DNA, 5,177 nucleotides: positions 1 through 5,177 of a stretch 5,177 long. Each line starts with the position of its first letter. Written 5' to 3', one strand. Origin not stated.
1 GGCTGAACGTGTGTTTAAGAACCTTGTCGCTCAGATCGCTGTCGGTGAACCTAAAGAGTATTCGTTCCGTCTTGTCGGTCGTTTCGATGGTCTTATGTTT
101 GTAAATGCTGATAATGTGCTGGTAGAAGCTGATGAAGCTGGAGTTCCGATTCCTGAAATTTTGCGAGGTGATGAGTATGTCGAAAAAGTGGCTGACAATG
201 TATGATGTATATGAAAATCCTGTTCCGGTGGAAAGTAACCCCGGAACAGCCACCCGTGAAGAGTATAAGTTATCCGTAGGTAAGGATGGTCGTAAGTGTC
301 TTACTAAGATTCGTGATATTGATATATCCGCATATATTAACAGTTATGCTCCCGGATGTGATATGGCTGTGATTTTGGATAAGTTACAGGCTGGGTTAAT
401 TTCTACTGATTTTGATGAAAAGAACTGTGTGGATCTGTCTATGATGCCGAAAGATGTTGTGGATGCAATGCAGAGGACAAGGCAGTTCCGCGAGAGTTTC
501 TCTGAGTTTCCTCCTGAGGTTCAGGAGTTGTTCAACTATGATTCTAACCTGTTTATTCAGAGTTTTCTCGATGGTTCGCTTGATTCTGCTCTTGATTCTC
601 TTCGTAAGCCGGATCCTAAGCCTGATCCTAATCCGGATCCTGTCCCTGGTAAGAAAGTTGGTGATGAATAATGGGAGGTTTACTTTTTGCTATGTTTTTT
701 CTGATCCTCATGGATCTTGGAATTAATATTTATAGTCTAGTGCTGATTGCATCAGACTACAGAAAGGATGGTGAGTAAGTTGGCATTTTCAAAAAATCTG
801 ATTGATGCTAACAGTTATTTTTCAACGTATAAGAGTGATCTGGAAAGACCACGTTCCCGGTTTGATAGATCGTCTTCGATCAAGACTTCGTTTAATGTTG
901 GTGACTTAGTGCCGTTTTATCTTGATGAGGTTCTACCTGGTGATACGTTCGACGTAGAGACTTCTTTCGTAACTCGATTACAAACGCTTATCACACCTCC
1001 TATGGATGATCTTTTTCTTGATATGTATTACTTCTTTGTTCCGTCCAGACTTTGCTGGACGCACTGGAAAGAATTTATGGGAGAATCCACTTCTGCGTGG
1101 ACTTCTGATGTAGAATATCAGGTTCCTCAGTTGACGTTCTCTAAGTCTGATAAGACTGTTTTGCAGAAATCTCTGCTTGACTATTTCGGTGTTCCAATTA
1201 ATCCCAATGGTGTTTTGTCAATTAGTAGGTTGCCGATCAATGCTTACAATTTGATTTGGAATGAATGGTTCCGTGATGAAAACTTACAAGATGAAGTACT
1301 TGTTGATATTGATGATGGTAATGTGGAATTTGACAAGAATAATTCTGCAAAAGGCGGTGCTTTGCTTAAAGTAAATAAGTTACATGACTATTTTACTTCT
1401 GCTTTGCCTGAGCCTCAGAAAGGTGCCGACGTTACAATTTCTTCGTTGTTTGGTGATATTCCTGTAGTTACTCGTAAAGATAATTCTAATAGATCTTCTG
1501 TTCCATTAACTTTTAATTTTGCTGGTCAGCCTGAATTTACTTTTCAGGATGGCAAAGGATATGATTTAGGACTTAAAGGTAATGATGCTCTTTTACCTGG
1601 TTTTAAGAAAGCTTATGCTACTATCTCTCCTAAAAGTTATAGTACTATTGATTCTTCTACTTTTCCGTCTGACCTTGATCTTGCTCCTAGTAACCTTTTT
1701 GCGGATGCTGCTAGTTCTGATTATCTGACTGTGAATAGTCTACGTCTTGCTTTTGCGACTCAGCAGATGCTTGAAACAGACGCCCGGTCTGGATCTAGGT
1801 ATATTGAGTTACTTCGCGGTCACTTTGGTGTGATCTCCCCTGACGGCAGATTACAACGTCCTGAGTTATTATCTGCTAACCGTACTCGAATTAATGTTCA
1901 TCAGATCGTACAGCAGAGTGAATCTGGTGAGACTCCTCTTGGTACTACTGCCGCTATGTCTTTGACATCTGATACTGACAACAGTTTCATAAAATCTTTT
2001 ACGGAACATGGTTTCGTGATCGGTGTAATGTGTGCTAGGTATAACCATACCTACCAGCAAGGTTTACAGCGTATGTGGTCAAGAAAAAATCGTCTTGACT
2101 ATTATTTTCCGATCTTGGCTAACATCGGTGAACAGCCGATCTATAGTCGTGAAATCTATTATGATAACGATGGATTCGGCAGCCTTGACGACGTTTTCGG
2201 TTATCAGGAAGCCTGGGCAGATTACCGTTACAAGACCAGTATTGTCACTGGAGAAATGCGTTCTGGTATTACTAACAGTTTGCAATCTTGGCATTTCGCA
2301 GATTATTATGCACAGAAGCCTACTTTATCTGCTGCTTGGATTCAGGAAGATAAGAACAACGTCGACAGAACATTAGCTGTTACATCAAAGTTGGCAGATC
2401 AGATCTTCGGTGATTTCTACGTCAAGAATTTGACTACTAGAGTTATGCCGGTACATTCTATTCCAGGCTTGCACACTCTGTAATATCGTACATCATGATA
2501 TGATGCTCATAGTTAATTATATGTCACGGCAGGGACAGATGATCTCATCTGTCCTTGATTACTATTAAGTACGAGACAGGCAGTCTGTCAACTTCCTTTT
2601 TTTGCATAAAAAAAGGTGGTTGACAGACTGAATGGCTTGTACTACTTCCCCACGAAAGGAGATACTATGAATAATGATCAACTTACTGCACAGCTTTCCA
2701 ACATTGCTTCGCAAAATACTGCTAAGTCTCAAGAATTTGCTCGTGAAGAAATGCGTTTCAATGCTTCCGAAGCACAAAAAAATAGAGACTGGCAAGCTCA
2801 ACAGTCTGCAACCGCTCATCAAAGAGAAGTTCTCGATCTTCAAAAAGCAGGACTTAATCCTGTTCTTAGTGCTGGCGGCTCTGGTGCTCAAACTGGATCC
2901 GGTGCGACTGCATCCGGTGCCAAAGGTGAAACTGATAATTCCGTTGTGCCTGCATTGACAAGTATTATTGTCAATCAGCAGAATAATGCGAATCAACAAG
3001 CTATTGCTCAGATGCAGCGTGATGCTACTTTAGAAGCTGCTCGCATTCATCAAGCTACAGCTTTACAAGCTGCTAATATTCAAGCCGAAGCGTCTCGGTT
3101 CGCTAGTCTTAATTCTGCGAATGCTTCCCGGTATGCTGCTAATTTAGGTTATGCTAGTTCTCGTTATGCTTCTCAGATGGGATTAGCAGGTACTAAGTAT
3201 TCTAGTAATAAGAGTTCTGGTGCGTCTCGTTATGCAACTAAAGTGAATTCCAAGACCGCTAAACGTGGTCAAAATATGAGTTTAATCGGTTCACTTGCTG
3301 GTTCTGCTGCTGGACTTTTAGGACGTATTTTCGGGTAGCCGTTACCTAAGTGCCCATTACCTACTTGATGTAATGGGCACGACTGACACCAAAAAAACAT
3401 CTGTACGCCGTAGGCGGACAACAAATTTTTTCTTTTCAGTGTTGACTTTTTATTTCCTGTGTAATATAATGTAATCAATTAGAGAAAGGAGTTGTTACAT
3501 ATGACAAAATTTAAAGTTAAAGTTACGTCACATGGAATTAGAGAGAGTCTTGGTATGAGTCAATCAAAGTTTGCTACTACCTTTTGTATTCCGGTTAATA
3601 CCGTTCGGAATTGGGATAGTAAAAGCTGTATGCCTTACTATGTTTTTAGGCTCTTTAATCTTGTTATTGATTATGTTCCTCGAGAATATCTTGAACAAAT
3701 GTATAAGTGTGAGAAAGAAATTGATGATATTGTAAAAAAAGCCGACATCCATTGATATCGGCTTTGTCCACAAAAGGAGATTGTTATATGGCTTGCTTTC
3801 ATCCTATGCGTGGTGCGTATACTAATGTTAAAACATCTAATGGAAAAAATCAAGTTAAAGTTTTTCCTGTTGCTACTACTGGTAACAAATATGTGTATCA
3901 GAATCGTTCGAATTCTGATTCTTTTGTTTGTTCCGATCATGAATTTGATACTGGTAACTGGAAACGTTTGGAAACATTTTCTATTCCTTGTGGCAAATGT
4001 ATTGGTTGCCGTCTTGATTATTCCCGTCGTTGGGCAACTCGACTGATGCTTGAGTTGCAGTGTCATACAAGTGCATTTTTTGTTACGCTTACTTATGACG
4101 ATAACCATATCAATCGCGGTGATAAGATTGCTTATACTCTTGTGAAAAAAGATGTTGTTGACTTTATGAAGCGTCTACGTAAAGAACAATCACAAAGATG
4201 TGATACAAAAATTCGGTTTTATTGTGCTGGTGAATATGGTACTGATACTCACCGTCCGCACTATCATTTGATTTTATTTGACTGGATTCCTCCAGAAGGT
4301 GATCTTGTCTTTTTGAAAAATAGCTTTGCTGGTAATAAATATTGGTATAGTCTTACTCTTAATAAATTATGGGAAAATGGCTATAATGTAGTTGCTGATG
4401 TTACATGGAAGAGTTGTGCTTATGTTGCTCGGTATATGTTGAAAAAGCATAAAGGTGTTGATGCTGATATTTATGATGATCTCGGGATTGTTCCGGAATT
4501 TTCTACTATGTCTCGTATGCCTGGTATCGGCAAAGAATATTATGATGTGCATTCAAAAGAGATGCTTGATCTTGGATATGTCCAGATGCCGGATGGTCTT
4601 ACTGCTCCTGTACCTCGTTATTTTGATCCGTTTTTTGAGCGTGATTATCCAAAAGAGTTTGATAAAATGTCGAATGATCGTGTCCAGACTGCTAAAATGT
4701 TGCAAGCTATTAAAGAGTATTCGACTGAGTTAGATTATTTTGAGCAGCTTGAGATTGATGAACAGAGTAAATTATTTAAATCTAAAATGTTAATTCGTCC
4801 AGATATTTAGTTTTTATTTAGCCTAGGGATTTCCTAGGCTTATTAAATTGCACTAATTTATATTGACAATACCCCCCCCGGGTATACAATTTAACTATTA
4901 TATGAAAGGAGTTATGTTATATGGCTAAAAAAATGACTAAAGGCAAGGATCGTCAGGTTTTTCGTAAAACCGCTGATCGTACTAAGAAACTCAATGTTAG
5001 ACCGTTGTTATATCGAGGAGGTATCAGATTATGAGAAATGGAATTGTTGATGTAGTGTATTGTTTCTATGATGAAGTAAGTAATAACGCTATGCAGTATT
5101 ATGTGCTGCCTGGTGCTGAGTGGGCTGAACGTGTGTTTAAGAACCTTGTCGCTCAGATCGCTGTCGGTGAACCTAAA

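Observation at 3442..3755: Antitoxin-like XRE HTH gene with its own consensus promoter, inserted between VP2 and Rep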

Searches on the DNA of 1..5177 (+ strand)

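Call 7: search_dna_similar(query=window:1-5177:+, collection=phages, mode=near, max_rows=20)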
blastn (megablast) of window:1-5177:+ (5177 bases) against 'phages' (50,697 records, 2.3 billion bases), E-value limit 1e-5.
Records with a match: 9; places in all: 9; records where one place covers at least 80% of the query: 0.
Best place of each record, by identity: 95-99% 2; 90-95% 3; 80-90% 3; 60-80% 1.
By first word of the organism name: Microviridae 4; bajarodmic 3; Gokushovirus 2.
By host as written in the record: - 5; fox 1; Ciona robusta 1; monkey 1; Peromyscus fraterculus 1.
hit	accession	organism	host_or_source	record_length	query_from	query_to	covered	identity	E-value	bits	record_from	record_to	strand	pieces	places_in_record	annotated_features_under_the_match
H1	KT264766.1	Gokushovirus WZ-2015a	fox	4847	1936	2135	4%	73.8%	9e-11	77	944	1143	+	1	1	VP1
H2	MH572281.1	Microviridae sp.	Ciona robusta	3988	1241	1319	2%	84.8%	7e-12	81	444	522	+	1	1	major capsid protein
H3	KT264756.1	Gokushovirus WZ-2015a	monkey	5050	2186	2261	1%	82.9%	1e-8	69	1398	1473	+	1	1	VP1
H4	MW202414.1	Microviridae sp.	Manatee Spring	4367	1241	1292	1%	90.4%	1e-8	69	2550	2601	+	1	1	major capsid protein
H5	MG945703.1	Microviridae sp.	pig feces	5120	1241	1289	1%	95.9%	7e-12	81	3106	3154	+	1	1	similar to VP1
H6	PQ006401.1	bajarodmic virus 293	Peromyscus fraterculus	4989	1241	1288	1%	91.7%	5e-8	68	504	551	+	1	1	major capsid protein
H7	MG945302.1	Microviridae sp.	pig feces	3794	2186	2234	1%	89.8%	7e-7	64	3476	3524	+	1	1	similar to VP1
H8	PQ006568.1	bajarodmic virus 445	Neotoma bryanti feces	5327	2186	2227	1%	95.2%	5e-8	68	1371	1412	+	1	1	major capsid protein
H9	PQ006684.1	bajarodmic virus 514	Neotoma bryanti feces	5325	2186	2227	1%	92.9%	2e-6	62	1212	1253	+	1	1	major capsid protein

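Call 104: search_rna_families(source=window, threshold=evalue, max_evalue=1)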
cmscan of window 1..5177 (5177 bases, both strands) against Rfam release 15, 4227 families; matches with E-value up to 1: 1.
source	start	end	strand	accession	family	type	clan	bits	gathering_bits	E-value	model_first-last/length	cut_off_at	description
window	2576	2635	+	RF00884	MIR815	Gene; miRNA;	-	31.2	63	0.0032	1-81/81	no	MIR815 microRNA precursor family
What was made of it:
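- Tried and rejected: Nothing relevant (call 104).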

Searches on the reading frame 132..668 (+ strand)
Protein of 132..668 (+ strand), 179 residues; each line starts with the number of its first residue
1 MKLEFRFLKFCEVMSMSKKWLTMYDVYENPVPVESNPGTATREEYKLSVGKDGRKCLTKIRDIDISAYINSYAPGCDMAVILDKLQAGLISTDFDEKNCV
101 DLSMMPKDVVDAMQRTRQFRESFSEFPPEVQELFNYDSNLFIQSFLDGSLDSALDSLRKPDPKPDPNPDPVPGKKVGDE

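Call 3: search_protein_families(library=pfam, proteins=[window:132-668:+], max_evalue=1)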
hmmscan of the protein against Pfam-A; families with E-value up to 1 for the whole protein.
window:132-668:+ (179 aa): 1 family
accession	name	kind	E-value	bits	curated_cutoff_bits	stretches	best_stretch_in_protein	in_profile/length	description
PF09675.16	Chlamy_scaf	-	3.3e-17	63.3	25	1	51-176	5-131/134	Chlamydia-phage Chp2 scaffold (Chlamy_scaf)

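Call 4: search_protein_families(library=phrogs, proteins=[window:132-668:+], max_evalue=1)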
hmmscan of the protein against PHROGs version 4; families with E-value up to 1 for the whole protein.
window:132-668:+ (179 aa): 4 families
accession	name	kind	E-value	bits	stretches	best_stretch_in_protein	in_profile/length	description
phrog_1642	-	head and packaging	2.1e-13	51.5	1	48-173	19-135/152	virion structural protein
phrog_24309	-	head and packaging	1.1e-06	29.9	1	30-84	9-63/136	virion structural protein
phrog_24439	-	head and packaging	0.00014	23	1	97-161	4-68/82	virion structural protein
phrog_24367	-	unknown function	0.2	11.2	1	23-78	160-211/408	-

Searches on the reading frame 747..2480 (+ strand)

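Call 3: search_protein_families(library=pfam, proteins=[window:747-2480:+], max_evalue=1)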
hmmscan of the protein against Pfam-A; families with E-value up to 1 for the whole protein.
window:747-2480:+ (578 aa): 1 family
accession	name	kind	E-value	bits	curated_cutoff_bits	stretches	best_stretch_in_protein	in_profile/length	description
PF02305.22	Phage_F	-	2.6e-145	485.4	25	1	35-575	9-501/501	Capsid protein (F protein)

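Call 4: search_protein_families(library=phrogs, proteins=[window:747-2480:+], max_evalue=1)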
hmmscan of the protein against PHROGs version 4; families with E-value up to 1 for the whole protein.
window:747-2480:+ (578 aa): 1 family
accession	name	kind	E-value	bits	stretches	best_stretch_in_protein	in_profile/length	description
phrog_514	-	head and packaging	4.2e-196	653.7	1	21-575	10-515/531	major head protein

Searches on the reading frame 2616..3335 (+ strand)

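Call 3: search_protein_families(library=pfam, proteins=[window:2616-3335:+], max_evalue=1)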
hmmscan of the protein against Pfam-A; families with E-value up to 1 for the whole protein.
window:2616-3335:+ (240 aa): 0 families

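Call 4: search_protein_families(library=phrogs, proteins=[window:2616-3335:+], max_evalue=1)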
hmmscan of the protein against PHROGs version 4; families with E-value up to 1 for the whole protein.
window:2616-3335:+ (240 aa): 17 families
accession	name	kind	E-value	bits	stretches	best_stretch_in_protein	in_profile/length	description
phrog_5158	-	unknown function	3.7e-47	162.5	1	20-220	31-272/322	-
phrog_21483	-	unknown function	5.3e-29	102.7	1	26-181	76-237/303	-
phrog_22637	-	tail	3.5e-17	64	1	24-151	5-125/264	pilot protein for DNA ejection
phrog_34374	-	tail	7.9e-17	62.4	1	31-103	155-227/310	pilot protein for DNA ejection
phrog_27063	-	tail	5.5e-15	56.8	1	34-193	40-198/306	pilot protein for DNA ejection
phrog_35928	-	tail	4.7e-13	50.3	1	36-119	57-141/172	pilot protein for DNA ejection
phrog_11693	-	tail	6.9e-13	50.2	1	23-220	11-188/228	pilot protein for DNA ejection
phrog_20617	-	tail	6.8e-12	47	1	50-231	19-186/200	minor tail protein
phrog_8742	-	tail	4.1e-11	43.9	1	46-175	126-258/287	pilot protein for DNA ejection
phrog_18604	-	tail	1.9e-10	41.6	1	27-224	85-275/284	minor tail protein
phrog_8693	-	tail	3.1e-10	41.4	1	29-172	6-135/258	pilot protein for DNA ejection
phrog_25360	-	unknown function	3.5e-10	40.9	1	32-156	38-159/316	-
phrog_16516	-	tail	2.2e-09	38.6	1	33-121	34-115/186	minor tail protein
phrog_8689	-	tail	6.7e-08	33.6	1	29-187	28-192/327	pilot protein for DNA ejection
phrog_23656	-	head and packaging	6e-05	23.8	1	59-200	3-137/175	virion structural protein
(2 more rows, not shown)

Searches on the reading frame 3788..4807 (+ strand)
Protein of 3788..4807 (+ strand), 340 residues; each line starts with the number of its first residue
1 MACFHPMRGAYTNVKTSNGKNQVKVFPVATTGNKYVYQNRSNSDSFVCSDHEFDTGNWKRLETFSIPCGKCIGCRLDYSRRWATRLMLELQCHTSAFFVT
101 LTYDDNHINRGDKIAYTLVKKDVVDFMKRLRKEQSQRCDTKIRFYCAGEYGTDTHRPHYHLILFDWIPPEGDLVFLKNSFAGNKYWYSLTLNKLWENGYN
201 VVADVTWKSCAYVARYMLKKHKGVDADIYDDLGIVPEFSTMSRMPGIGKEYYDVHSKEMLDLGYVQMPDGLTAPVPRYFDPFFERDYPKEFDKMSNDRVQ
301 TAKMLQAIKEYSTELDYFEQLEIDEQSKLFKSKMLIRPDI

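Call 3: search_protein_families(library=pfam, proteins=[window:3788-4807:+], max_evalue=1)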
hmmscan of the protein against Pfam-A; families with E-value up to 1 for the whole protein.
window:3788-4807:+ (340 aa): 1 family
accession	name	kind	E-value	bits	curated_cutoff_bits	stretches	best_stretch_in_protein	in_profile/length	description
PF23343.2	REP_ORF2-G2P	-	6.6e-20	71.7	27.8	1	97-220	2-98/99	Replication-associated protein ORF2/G2P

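Call 4: search_protein_families(library=phrogs, proteins=[window:3788-4807:+], max_evalue=1)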
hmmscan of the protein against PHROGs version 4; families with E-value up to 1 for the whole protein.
window:3788-4807:+ (340 aa): 7 families
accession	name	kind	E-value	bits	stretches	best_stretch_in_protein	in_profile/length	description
phrog_942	-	DNA, RNA and nucleotide metabolism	3.3e-106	357.6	1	1-337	59-353/501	replication initiation protein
phrog_29197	-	unknown function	4.1e-40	138.7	1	1-166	1-170/187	-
phrog_3584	-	DNA, RNA and nucleotide metabolism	7.7e-08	33.1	1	84-163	57-134/265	replication initiation protein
phrog_2969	-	DNA, RNA and nucleotide metabolism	0.0036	17.4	1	95-202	156-252/346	replication initiation protein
phrog_713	-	DNA, RNA and nucleotide metabolism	0.027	14.3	1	84-163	104-190/432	DNA replication initiation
phrog_5442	-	unknown function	0.098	14.2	1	115-145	5-35/103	-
phrog_7974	-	unknown function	0.22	12.1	1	266-331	135-200/213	-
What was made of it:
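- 3788..4810 (+): Rep (VP4) replication initiator, the downstream gene of the same transcription unit. Pfam REP_ORF2-G2P E = 6.6e-20; PHROG 942 E = 3e-106 (calls 3, 4).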

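Call 60: search_dna_similar(query=window:3788-4807:+, collection=phages, mode=protein, max_evalue=1e-20, max_rows=25)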
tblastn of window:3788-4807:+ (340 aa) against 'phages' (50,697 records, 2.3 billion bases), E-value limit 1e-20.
Records with a match: 2189; places in all: 2191; records where one place covers at least 80% of the query: 1048.
Best place of each record, by identity: 60-80% 2; <60% 2187.
By first word of the organism name: Microviridae 653; bajarodmic 544; Dulem 290; Blackfly 95; Gokushovirus 86; Capybara 60; robinz 55; Apis 55; Microvirus 50; Gokushovirinae 46; and 25 more.
By host as written in the record: - 808; Peromyscus fraterculus 262; Ciona robusta 214; Varecia variegata 123; Austrosimulium ungulatum 95; Homo sapiens 64; Hydrochoerus hydrochaeris 60; Petroica australis 55; and 48 more.
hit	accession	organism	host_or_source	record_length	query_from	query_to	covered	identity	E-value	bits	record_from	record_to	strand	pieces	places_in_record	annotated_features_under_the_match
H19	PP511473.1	Dulem virus 137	Varecia variegata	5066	1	340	100%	71.6%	3e-170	520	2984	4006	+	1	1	replication initiator protein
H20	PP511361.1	Dulem virus 137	Eulemur coronatus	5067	1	340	100%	71.6%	3e-170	520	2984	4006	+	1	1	replication initiator protein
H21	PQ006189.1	bajarodmic virus 95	Peromyscus fraterculus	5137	1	339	100%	41.8%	2e-73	251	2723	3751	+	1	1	replication initiator protein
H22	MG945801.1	Microviridae sp.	pig feces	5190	1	337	99%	41.9%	1e-69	241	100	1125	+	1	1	similar to VP4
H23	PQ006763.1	bajarodmic virus 566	Peromyscus fraterculus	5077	1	339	100%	41.5%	1e-72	249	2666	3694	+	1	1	replication initiator protein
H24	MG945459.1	Microviridae sp.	pig feces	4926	1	340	100%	40.8%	3e-70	243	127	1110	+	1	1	VP4: similar to VP4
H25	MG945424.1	Microviridae sp.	pig feces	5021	1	340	100%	40.8%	5e-70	242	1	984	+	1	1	similar to VP4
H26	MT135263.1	Gokushovirinae sp.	porcine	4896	1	340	100%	40.7%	2e-69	240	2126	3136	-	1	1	none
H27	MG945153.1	Microviridae sp.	pig feces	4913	1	337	99%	40.9%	6e-69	239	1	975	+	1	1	similar to VP4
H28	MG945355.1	Microviridae sp.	pig feces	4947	1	340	100%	40.3%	4e-69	239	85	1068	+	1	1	similar to VP4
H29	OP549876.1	Microvirus sp.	Homo sapiens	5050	1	340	100%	40.2%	2e-69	240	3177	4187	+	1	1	replication initiation protein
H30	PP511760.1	Dulem virus 102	Lemur catta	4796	1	337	99%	40.4%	1e-64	227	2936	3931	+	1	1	replication initiator protein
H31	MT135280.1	Gokushovirinae sp.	porcine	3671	1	337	99%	40.3%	5e-67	233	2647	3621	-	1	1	none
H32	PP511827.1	Dulem virus 146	Propithecus coquereli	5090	1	337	99%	40.2%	5e-64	224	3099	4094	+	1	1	replication initiator protein | hypothetical protein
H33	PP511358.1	Dulem virus 146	Eulemur coronatus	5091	1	337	99%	40.2%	5e-64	224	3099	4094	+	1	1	replication initiator protein | hypothetical protein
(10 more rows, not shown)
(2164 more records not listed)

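Call 81: find_related_loci(query=A4, collection=genome_contigs, flank=8000)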
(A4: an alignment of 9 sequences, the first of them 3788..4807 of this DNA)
Query A4 (340 aa) in genome_contigs; peptide patterns used: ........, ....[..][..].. (x = any residue, [..] = any of these).
62 stretches matched a pattern, but none encodes a relative of the query by tblastn (E <= 1e-3).
